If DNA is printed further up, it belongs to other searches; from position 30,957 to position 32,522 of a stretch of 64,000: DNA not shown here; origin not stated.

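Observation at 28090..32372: Three-gene operon built around a classical-clade AAA+ ATPase with two uncharacterised partners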

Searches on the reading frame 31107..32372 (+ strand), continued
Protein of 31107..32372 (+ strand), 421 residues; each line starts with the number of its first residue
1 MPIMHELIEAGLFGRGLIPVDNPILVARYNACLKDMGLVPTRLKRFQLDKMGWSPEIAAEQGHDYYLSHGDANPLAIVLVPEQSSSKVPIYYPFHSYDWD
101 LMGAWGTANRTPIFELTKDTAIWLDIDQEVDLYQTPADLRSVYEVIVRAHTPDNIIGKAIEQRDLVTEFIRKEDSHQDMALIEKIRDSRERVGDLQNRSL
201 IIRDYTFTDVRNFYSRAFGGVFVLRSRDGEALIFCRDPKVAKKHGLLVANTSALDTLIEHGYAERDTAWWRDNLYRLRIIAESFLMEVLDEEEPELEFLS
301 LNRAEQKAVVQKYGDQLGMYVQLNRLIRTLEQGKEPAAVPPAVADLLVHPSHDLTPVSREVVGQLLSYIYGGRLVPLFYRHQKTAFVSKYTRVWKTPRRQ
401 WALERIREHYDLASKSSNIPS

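Call 65: fold_search(model_id=the predicted structure, library=pdb)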
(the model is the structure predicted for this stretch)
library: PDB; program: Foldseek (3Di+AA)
matches with E <= 10: 54; with E <= 0.001: 0
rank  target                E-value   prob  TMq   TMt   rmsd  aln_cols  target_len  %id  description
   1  7lhz_A                1.0e+00  0.03  0.10  0.07  19.8       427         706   11  K. pneumoniae Topoisomerase IV (ParE-ParC) in complex with DNA and (3S)-10-[(3R)-3-(1-aminocyclopropyl)pyrrolidin-1-yl (released 2021-05-12)
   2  8w50_C                1.3e+00  0.04  0.12  0.09  19.3       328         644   12  Crystal structure of DNA binding and cleavage core of human topoisomerase 2-alpha in a DNA binding-competent conformat (released 2024-07-24)
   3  5eix_B                1.4e+00  0.04  0.10  0.07  19.4       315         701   10  QUINOLONE-STABILIZED CLEAVAGE COMPLEX OF TOPOISOMERASE IV FROM KLEBSIELLA PNEUMONIAE (released 2016-04-13)
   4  8w1e_C                2.0e+00  0.08  0.11  0.20  16.7       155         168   12  Crystal Structure of DPS-like protein PA4880 from Pseudomonas aeruginosa (dodecamer) (released 2024-05-29)
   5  5eix_A                2.4e+00  0.02  0.10  0.07  20.9       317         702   10  QUINOLONE-STABILIZED CLEAVAGE COMPLEX OF TOPOISOMERASE IV FROM KLEBSIELLA PNEUMONIAE (released 2016-04-13)
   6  7w1m_B                2.5e+00  0.01  0.07  0.06  31.4       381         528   10  Cryo-EM structure of human cohesin-CTCF-DNA complex (released 2023-05-31)
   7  8w1e_G                2.8e+00  0.08  0.11  0.21  17.1       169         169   14  Crystal Structure of DPS-like protein PA4880 from Pseudomonas aeruginosa (dodecamer) (released 2024-05-29)
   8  3iq1_B                2.9e+00  0.07  0.11  0.22  17.1       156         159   11  Crystal structure of DPS protein from Vibrio cholerae O1, a member of a broad superfamily of ferritin-like diiron-carb (released 2009-09-08)
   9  5gwk_A                2.9e+00  0.01  0.09  0.07  19.8       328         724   12  Human topoisomerase IIalpha in complex with DNA and etoposide (released 2017-08-23)
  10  2c41_C                3.1e+00  0.05  0.11  0.20  15.6       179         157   14  X-ray structure of Dps from Thermosynechococcus elongatus (released 2006-10-11)
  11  8w50_A                3.1e+00  0.02  0.09  0.06  18.9       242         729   12  Crystal structure of DNA binding and cleavage core of human topoisomerase 2-alpha in a DNA binding-competent conformat (released 2024-07-24)
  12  5x62_A                3.7e+00  0.02  0.07  0.08  15.9       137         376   10  Crystal structure of a carnosine N-methyltransferase bound by AdoHcy (released 2017-07-26)
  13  3ihu_A                4.1e+00  0.03  0.11  0.17  16.1       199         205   14  Crystal structure of DNA binding protein (YP_298823.1) from Ralstonia eutropha JMP134 at 1.92 A resolution (released 2009-08-11)
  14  1jfz_B                4.1e+00  0.03  0.12  0.18  11.3       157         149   16  Crystal Structure of MN(II)-Complex of RNAse III Endonuclease Domain from Aquifex Aeolicus at 2.10 Angstrom Resolution (released 2001-12-19)
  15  8ji2_B                4.1e+00  0.02  0.09  0.13  17.8       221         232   12  Crystal structure of AetD in complex with 5,7-dibromo-L-tryptophan (released 2023-11-15)
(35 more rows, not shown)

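Call 78: find_related_loci(query=A7, collection=viral_contigs, flank=8000)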
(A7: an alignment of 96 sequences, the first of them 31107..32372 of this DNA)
Query A7 (421 aa) in viral_contigs; peptide patterns used: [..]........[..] (x = any residue, [..] = any of these).
3 stretches matched a pattern, but none encodes a relative of the query by tblastn (E <= 1e-3).

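Call 80: search_dna_similar(query=window:31107-32372:+, collection=plasmids, mode=protein, max_evalue=0.001, max_rows=15)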
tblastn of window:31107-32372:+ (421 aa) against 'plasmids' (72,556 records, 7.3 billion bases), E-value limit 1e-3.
Records with a match: 10; places in all: 10; records where one place covers at least 80% of the query: 0.
Best place of each record, by identity: <60% 10.
By first word of the organism name: Sinorhizobium 4; Vibrio 4; Shinella 1; Rhizobium 1.
By predicted mobility (MOB-suite, as given by PLSDB): non-mobilizable 10.
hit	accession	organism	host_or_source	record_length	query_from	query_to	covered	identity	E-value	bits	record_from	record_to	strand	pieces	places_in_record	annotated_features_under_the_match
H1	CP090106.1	Sinorhizobium meliloti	Medicago,Cell culture,Plant nodule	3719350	4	240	56%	33.3%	8e-25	114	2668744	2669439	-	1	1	hypothetical protein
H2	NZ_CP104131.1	Sinorhizobium sp. K101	Phaseolus vulgaris,cell ...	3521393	4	240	56%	32.9%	7e-25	115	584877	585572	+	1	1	none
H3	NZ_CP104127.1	Sinorhizobium sp. M103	Phaseolus vulgaris,cell ...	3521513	4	240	56%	32.9%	7e-25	115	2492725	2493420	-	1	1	none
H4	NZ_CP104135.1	Sinorhizobium sp. C101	Phaseolus vulgaris,cell ...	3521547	4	240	56%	32.9%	7e-25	115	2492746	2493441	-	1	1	none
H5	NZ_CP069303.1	Shinella sp. PSBB067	monoisolate,Minnesota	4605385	4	240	56%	31.6%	4e-21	103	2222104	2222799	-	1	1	none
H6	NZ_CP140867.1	Rhizobium leguminosarum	Trifolium pratense,whole organism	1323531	4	240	56%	27.8%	7e-15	84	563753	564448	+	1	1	record has no annotation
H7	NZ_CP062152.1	Vibrio parahaemolyticus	oyster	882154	11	259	59%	23.8%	9e-8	62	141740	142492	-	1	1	DUF6638 family protein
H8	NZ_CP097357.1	Vibrio parahaemolyticus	oyster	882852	11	259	59%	23.8%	9e-8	62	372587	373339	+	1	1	DUF6638 family protein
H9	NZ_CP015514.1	Vibrio vulnificus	Mactra veneriformis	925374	11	259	59%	23.6%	5e-8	63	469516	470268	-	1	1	DUF6638 family protein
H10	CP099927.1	Vibrio parahaemolyticus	Anadara tuberculosa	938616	11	259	59%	23.6%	6e-8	63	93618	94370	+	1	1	hypothetical protein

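Call 81: get_annotated_region(hit=H1, flank=9000)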
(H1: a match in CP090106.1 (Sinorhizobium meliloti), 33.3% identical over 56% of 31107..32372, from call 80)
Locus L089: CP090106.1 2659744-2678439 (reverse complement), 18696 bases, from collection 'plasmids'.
description: Sinorhizobium meliloti strain Ak57 plasmid pSymB, complete sequence
organism: Sinorhizobium meliloti (NCBI taxid 382)
taxonomy: Bacteria; Pseudomonadota; Alphaproteobacteria; Hyphomicrobiales; Rhizobiaceae; Sinorhizobium; Sinorhizobium meliloti
host: -; source: Medicago,Cell culture,Plant nodule; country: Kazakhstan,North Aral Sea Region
typing (MOB-suite, as given by PLSDB): non-mobilizable
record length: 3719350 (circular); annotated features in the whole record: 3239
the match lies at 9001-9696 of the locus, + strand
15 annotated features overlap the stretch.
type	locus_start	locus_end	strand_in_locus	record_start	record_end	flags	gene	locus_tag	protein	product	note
CDS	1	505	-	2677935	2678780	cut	choW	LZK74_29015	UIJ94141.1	choline ABC transporter permease subunit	-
CDS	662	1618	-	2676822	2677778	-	-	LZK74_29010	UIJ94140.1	choline ABC transporter substrate-binding protein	-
CDS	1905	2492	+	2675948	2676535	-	-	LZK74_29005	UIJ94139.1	thymidine kinase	-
CDS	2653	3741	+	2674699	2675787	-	-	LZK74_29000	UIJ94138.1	hypothetical protein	-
CDS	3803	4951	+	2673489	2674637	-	-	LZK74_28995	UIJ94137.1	hypothetical protein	-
CDS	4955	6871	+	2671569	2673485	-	-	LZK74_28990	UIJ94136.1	ATP-binding protein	-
CDS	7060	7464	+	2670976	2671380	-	-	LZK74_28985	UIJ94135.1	endonuclease domain-containing protein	-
CDS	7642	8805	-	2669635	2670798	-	-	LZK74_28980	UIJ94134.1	IS4-like element ISRm16 family transposase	-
CDS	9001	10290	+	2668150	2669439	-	-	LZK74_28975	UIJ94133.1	hypothetical protein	-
CDS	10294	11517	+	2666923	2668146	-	-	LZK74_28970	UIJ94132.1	DUF2333 family protein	-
CDS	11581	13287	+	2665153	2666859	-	-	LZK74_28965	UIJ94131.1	formate--tetrahydrofolate ligase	-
CDS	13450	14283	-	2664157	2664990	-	-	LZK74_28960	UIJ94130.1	extensin family protein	-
CDS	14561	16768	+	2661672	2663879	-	-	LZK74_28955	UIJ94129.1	TonB-dependent hemoglobin/transferrin/lactoferrin family receptor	-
CDS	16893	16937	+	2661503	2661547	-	trpLE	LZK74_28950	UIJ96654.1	trpE operon leader peptide TrpLE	-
CDS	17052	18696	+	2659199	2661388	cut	-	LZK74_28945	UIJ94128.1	anthranilate synthase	-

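Call 82: get_annotated_region(hit=H7, flank=9000)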
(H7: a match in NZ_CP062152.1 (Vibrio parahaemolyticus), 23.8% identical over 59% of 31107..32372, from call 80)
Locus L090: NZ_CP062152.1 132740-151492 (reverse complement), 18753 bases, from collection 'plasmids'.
description: Vibrio parahaemolyticus strain 19-VB00998 plasmid pVP-19-VB00998, complete sequence
organism: Vibrio parahaemolyticus (NCBI taxid 670)
taxonomy: Bacteria; Pseudomonadota; Gammaproteobacteria; Vibrionales; Vibrionaceae; Vibrio; Vibrio parahaemolyticus
host: -; source: oyster; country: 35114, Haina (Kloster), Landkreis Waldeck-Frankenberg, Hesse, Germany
typing (MOB-suite, as given by PLSDB): non-mobilizable
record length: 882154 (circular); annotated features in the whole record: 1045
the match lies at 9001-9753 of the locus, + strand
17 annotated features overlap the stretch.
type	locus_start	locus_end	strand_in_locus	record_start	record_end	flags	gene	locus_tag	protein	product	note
CDS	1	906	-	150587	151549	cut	-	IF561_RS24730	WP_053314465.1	hypothetical protein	-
CDS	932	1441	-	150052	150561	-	-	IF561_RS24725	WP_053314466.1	hypothetical protein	-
CDS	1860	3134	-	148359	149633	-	-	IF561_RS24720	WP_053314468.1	RNase H family protein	-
CDS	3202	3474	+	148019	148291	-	-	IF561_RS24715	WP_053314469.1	hypothetical protein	-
CDS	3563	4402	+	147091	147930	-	-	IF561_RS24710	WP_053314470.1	hypothetical protein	-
CDS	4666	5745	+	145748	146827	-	-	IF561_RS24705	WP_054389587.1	hypothetical protein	-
CDS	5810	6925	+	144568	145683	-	-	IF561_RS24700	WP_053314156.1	hypothetical protein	-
CDS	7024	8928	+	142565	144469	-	-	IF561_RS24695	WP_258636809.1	ATP-binding protein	-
CDS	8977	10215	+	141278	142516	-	-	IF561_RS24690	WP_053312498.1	DUF6638 family protein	-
CDS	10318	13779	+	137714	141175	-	mfd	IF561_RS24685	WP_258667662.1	transcription-repair coupling factor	GO:0006281 - DNA repair [Evidence IEA]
CDS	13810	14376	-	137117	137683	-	-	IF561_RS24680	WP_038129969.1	DUF3592 domain-containing protein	-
CDS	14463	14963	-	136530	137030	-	-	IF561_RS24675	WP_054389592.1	hypothetical protein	-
CDS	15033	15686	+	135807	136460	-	-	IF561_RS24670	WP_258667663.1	hypothetical protein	-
CDS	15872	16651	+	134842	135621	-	-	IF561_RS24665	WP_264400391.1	A24 family peptidase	-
CDS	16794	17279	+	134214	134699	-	-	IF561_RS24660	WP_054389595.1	hypothetical protein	-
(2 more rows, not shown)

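Call 92: find_encoding_contigs(protein=P0403, flank=3000, max_places=1)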
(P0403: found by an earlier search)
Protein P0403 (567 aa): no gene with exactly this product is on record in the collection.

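Call 102: fold_search(model_id=the predicted structure, library=viral)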
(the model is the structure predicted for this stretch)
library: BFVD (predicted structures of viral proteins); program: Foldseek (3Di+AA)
matches with E <= 10: 45; with E <= 0.001: 0
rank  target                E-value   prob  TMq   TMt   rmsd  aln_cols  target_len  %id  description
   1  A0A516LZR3            1.4e+00  0.02  0.09  0.08  23.4       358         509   11  (no name in the UniProt tables at hand)
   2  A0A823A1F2            2.1e+00  0.01  0.10  0.04  27.6       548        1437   12  (no name in the UniProt tables at hand)
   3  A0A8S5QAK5            2.6e+00  0.03  0.09  0.04  33.8       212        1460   15  Minor tail protein [Myoviridae sp. ctm8X17]
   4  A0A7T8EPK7            2.7e+00  0.06  0.08  0.06  12.3       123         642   13  Uncharacterized protein [Erwinia phage pEa_SNUABM_5]
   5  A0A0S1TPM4            3.3e+00  0.03  0.09  0.09  18.3       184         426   13  Protein E2A [Elephant endotheliotropic herpesvirus 4]
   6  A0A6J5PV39            3.3e+00  0.03  0.10  0.08  19.0       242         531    8  Uncharacterized protein [uncultured Caudovirales phage]
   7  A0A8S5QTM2            3.4e+00  0.03  0.12  0.05  26.6       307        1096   13  Minor tail protein [Phage sp. ctfRs3]
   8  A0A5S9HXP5            3.6e+00  0.02  0.09  0.08  16.8       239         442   11  Uncharacterized protein [Tenacibaculum phage PTm1]
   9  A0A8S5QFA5            3.6e+00  0.01  0.08  0.07  20.6       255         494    8  Uncharacterized protein (Fragment) [Myoviridae sp. ctn8H20]
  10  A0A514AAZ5            3.8e+00  0.04  0.10  0.10  17.3       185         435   18  (no name in the UniProt tables at hand)
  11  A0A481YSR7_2          4.0e+00  0.02  0.09  0.05  25.8       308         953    9  mRNA capping enzyme [Marseillevirus LCMAC101]
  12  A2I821                4.2e+00  0.11  0.10  0.33   8.8        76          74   22  Uncharacterized protein [Erwinia phage Era103]
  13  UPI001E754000         4.6e+00  0.02  0.08  0.12  15.0       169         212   10  (no name look-up for this kind of identifier)
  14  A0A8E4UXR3            4.6e+00  0.01  0.08  0.10  21.1       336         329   11  DUF2786 domain-containing protein [Maribacter phage Colly_1]
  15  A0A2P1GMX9            4.8e+00  0.08  0.13  0.20  12.9       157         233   14  Uncharacterized protein [Nanhai ghost shark arterivirus]
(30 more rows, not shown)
